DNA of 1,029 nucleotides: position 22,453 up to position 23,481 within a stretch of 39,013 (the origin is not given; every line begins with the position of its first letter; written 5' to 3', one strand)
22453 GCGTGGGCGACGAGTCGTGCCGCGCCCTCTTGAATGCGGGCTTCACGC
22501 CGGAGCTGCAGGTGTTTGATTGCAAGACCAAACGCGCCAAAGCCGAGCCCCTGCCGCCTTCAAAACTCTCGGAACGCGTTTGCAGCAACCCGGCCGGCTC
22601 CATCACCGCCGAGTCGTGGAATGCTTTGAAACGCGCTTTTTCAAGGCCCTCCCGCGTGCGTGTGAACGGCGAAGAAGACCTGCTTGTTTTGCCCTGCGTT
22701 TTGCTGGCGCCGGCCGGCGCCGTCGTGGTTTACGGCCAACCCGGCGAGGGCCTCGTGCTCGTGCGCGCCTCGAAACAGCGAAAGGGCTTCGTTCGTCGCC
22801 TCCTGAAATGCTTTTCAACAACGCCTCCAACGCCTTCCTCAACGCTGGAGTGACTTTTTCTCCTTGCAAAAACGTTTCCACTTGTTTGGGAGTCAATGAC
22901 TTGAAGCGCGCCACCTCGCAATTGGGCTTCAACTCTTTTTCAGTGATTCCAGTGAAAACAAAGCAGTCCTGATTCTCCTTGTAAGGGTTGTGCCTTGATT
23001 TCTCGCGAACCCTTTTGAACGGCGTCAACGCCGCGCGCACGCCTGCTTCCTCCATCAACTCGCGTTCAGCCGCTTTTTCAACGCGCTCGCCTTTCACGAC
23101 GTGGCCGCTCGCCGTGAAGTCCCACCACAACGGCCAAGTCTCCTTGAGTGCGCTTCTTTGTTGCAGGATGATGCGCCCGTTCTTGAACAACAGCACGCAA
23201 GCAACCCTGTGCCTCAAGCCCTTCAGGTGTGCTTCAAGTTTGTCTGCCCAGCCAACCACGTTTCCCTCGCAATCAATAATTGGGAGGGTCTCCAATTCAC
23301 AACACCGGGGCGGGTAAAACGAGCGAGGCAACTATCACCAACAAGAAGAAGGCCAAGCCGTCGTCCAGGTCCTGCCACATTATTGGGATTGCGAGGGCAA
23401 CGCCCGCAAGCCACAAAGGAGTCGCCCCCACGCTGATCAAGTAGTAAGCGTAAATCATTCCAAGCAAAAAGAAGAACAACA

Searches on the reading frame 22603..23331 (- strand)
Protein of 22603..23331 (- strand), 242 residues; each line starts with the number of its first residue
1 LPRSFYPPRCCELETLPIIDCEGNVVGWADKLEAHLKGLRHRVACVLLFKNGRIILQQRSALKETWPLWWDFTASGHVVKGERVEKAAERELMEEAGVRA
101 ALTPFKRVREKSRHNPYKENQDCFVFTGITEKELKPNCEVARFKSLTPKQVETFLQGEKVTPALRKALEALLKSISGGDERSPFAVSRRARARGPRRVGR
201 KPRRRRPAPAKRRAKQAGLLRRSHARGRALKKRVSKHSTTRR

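Call 36: search_protein_families(library=pfam, proteins=[window:22603-23331:-], max_evalue=0.00001)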
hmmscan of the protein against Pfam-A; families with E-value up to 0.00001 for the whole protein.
window:22603-23331:- (242 aa): 1 family
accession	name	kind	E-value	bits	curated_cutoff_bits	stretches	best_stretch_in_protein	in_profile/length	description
PF00293.34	NUDIX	-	2e-16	60.6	21.1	1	40-156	2-119/134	NUDIX domain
